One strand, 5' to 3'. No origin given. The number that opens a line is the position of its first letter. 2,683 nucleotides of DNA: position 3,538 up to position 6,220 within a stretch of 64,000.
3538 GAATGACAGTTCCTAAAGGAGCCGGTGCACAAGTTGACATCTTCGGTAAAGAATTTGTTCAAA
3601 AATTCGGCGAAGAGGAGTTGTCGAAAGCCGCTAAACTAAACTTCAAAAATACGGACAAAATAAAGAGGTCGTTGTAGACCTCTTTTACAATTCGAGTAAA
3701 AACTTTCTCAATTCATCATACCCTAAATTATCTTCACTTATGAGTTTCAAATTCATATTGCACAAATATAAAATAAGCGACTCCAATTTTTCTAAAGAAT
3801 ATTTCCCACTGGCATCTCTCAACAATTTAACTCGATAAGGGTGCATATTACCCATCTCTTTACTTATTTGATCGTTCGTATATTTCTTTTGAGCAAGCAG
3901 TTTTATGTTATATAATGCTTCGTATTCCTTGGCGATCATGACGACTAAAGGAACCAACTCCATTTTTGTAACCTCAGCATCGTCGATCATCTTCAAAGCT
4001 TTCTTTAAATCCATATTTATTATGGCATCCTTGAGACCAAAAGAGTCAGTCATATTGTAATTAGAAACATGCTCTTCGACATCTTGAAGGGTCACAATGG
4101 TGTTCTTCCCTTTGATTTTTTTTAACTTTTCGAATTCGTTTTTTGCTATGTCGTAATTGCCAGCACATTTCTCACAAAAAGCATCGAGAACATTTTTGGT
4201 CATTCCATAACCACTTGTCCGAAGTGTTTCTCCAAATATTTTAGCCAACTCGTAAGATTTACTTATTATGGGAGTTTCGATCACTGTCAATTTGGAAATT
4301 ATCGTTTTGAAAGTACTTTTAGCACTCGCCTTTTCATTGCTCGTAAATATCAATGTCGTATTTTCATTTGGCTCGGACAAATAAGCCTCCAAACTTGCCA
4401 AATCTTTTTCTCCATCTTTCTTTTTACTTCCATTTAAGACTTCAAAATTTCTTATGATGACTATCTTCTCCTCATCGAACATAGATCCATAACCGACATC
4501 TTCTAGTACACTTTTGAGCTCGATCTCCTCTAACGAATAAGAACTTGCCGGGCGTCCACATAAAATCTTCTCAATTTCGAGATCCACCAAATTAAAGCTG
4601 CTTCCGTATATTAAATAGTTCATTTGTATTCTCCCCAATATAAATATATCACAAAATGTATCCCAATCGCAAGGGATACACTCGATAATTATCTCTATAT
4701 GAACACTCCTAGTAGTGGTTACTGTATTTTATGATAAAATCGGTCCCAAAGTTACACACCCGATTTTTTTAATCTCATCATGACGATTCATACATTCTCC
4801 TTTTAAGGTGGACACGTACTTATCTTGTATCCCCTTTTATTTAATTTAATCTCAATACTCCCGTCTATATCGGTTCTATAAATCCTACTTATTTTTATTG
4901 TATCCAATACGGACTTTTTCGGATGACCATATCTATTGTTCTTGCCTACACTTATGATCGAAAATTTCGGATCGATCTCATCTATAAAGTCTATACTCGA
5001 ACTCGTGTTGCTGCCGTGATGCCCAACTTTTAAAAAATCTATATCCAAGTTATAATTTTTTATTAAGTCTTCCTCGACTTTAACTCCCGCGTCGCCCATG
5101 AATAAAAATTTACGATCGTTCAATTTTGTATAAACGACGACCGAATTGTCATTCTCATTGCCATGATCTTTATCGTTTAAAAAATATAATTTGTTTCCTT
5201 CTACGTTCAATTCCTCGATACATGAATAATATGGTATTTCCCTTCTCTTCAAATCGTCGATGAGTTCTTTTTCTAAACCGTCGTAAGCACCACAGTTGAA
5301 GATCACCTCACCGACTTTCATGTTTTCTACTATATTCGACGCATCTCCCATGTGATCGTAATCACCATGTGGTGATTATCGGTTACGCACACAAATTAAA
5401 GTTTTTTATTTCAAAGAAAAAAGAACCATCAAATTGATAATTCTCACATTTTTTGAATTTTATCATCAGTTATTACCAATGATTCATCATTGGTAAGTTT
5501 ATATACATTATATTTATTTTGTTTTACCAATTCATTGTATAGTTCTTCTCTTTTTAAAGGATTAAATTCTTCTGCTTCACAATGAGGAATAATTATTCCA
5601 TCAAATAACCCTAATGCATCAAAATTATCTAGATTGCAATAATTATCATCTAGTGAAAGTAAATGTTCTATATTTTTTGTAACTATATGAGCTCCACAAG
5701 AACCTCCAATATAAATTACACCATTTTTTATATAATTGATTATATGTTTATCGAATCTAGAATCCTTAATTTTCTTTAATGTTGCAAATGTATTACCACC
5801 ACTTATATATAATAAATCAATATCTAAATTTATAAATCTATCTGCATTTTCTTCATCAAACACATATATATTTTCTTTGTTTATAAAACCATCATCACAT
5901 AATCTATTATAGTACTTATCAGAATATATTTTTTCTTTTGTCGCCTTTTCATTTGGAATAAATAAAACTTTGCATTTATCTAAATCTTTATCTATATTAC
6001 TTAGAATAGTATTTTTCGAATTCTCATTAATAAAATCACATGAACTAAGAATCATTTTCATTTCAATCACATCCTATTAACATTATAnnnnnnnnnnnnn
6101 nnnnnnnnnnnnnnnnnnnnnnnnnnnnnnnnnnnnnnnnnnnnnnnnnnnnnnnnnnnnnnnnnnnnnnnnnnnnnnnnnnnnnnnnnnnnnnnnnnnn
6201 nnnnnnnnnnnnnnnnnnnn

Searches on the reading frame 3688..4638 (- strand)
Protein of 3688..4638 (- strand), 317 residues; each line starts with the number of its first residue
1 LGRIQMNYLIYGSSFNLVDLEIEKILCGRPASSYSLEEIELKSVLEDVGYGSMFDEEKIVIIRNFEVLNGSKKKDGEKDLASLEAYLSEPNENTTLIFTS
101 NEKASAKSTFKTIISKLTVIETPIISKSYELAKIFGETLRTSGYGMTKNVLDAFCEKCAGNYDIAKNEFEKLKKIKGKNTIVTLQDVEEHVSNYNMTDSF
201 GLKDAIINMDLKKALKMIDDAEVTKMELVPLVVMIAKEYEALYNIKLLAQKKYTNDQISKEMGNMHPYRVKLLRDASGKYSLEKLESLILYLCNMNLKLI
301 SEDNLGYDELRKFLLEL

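Call 8: search_protein_families(library=pfam, proteins=[window:3688-4638:-])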
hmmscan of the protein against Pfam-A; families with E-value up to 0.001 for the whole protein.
window:3688-4638:- (317 aa): 2 families
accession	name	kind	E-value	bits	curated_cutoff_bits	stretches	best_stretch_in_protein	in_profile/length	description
PF21694.2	DNA_pol3_delta_C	-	2.2e-17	63.6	27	1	198-299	3-103/121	DNA polymerase III delta subunit, C-terminal domain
PF06144.19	DNA_pol3_delta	-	7.3e-14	52.3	21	1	32-121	33-122/124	DNA polymerase III, delta subunit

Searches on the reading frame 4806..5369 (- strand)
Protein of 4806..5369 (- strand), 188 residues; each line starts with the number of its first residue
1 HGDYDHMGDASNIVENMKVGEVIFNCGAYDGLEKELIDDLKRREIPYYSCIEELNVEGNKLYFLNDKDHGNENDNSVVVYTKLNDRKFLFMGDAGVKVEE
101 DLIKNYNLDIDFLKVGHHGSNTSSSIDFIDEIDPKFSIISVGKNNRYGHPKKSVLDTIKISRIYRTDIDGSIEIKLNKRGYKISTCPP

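Call 8: search_protein_families(library=pfam, proteins=[window:4806-5369:-])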
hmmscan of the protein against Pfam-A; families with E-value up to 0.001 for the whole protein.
window:4806-5369:- (188 aa): 1 family
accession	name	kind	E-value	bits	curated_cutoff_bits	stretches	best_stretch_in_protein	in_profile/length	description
PF00753.33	Lactamase_B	-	1.5e-07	32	22.7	1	1-142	51-195/196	Metallo-beta-lactamase superfamily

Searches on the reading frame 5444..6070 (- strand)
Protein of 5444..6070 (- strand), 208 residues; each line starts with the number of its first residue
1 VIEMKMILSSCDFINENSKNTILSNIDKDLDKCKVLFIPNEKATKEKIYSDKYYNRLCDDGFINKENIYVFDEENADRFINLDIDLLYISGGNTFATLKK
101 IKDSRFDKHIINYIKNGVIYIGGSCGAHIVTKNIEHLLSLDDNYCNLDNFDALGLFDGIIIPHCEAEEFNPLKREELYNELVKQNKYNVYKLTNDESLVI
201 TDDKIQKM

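Call 8: search_protein_families(library=pfam, proteins=[window:5447-6070:-])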
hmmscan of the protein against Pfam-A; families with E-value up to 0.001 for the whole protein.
window:5447-6070:- (208 aa): 1 family
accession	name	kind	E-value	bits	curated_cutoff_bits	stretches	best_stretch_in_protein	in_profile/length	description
PF03575.23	Peptidase_S51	-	1.3e-29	103.8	23.9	1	7-207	3-205/206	Peptidase family S51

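Call 37: search_protein_families(library=padloc, proteins=[window:5447-6070:-], max_evalue=0.01)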
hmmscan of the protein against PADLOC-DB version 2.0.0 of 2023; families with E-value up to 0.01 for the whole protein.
window:5447-6070:- (208 aa): 0 families

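Call 38: search_protein_families(library=ncbifam, proteins=[window:5447-6070:-], max_evalue=0.01)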
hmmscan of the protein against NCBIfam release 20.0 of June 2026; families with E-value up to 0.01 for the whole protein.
window:5447-6070:- (208 aa): 3 families
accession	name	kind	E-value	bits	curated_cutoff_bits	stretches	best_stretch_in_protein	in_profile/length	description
NF003642.0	PRK05282.1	equivalog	3.9e-13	49.4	156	1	8-205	6-203/233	dipeptidase PepE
TIGR02069.1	cyanophycinase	equivalog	0.00048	19.7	126.6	1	83-133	82-132/250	cyanophycinase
TIGR00313.1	cobQ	equivalog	0.00087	18.2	309.9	0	83-157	284-356/477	cobyric acid synthase CobQ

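Call 44: find_encoding_contigs(protein=window:5444-6070:-, flank=6000, max_places=8)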
Protein window:5444-6070:- (208 aa): no gene with exactly this product is on record in the collection.

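Call 45: find_related_loci(query=window:5447-6070:-, collection=metagenome_contigs, flank=6000)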
Query window:5447-6070:- (208 aa) in metagenome_contigs; peptide patterns used: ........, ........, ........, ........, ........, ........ (x = any residue, [..] = any of these).
84 stretches matched a pattern; 2 encode a relative of the query (tblastn E <= 1e-3); 2 distinct loci.
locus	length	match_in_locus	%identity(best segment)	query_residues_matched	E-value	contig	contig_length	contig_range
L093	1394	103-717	83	3-207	1e-120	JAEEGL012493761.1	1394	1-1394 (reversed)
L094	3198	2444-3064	82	1-207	6e-113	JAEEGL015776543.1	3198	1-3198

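Call 74: search_protein_families(library=phrogs, proteins=[window:5447-6070:-], max_evalue=0.001)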
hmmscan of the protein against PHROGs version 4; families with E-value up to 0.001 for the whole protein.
window:5447-6070:- (208 aa): 0 families
